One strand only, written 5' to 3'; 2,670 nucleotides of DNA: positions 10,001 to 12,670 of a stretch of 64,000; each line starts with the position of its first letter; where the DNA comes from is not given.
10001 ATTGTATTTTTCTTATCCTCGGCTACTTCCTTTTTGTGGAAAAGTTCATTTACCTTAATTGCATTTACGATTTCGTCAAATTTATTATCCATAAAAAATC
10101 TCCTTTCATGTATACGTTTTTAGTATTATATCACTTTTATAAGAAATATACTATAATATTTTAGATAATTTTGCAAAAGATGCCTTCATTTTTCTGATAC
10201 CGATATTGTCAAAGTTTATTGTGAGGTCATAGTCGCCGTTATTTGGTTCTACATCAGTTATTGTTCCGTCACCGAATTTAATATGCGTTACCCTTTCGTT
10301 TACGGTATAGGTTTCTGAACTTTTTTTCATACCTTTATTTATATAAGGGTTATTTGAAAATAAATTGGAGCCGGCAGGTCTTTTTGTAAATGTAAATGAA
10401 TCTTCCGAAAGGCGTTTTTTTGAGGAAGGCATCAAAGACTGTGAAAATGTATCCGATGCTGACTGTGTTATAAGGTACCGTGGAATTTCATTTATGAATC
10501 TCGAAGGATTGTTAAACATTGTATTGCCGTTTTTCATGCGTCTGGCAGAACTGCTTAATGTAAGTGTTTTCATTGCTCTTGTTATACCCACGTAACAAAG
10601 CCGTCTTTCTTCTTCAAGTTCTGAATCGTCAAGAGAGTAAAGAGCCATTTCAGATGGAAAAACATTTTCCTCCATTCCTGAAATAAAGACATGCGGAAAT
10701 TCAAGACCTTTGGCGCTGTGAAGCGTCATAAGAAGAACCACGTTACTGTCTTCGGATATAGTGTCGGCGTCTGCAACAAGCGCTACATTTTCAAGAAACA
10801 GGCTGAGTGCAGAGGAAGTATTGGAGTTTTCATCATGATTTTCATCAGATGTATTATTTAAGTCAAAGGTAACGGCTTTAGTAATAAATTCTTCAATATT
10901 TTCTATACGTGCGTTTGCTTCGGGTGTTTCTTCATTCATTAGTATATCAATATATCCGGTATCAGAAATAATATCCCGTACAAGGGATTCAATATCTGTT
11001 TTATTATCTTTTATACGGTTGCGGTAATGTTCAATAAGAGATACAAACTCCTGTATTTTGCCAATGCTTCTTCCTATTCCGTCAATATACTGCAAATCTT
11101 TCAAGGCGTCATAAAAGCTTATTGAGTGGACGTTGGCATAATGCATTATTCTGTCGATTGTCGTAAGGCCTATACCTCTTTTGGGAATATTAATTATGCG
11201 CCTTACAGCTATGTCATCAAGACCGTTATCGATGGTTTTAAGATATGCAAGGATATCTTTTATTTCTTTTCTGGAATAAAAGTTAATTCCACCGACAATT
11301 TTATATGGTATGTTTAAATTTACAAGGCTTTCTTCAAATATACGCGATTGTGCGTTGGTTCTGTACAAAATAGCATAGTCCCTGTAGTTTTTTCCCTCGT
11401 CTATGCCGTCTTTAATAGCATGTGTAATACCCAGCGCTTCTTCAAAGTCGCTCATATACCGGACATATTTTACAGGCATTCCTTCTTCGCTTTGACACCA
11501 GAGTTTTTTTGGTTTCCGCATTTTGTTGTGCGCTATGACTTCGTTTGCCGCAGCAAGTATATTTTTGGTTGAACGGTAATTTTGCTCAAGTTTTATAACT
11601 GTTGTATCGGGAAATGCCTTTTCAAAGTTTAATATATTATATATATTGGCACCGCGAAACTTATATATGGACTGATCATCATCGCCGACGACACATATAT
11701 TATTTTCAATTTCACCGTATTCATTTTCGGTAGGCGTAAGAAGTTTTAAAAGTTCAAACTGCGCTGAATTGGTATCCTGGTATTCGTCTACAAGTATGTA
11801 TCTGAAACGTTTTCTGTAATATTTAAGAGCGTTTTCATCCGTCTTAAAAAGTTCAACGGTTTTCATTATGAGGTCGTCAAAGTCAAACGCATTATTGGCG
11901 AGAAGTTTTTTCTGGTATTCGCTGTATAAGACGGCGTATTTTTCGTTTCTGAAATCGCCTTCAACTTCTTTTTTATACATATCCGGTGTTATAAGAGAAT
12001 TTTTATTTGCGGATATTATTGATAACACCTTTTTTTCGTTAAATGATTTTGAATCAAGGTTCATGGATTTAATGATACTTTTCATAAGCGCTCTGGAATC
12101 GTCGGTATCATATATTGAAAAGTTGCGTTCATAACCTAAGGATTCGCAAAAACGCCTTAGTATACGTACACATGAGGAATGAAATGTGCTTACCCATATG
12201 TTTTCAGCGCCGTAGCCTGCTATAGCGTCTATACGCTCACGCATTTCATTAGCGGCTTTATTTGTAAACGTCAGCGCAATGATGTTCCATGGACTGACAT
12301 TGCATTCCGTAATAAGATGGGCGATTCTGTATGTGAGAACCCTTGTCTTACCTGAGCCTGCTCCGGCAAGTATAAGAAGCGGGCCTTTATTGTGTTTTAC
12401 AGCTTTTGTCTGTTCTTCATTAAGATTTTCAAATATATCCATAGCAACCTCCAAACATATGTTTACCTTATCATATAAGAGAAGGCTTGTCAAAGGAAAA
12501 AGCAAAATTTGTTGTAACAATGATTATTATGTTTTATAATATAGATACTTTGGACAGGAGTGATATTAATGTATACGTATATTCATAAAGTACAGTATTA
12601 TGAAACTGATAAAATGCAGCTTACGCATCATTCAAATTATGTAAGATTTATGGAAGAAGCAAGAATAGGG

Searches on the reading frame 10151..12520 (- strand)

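Call 67: search_protein_families(library=pfam, proteins=[window:10151-12520:-], max_evalue=0.0001)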
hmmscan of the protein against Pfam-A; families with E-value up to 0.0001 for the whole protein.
window:10151-12520:- (789 aa): 7 families
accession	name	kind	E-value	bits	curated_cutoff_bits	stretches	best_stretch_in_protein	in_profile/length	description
PF00580.27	UvrD-helicase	-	5.1e-96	321.9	23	1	33-304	1-271/271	UvrD/REP helicase N-terminal domain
PF13361.12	UvrD_C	-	2.8e-73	247.8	25.6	1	309-658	1-348/350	UvrD-like helicase C-terminal domain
PF13245.12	AAA_19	-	1.3e-22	80.9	25.1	1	37-289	1-134/134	AAA domain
PF21196.3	PcrA_UvrD_tudor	-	1.3e-09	38.2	23.9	1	740-787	1-48/48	PcrA/UvrD tudor domain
PF13538.12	UvrD_C_2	-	6e-08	32.9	27.4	1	597-655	4-51/52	UvrD-like helicase C-terminal domain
PF01443.25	Viral_helicase1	-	4.3e-06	27.1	21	0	574-655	159-226/228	Viral superfamily 1 RNA helicase core domain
PF13604.12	AAA_30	-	9.9e-06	25.8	27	0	33-99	2-68/191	AAA domain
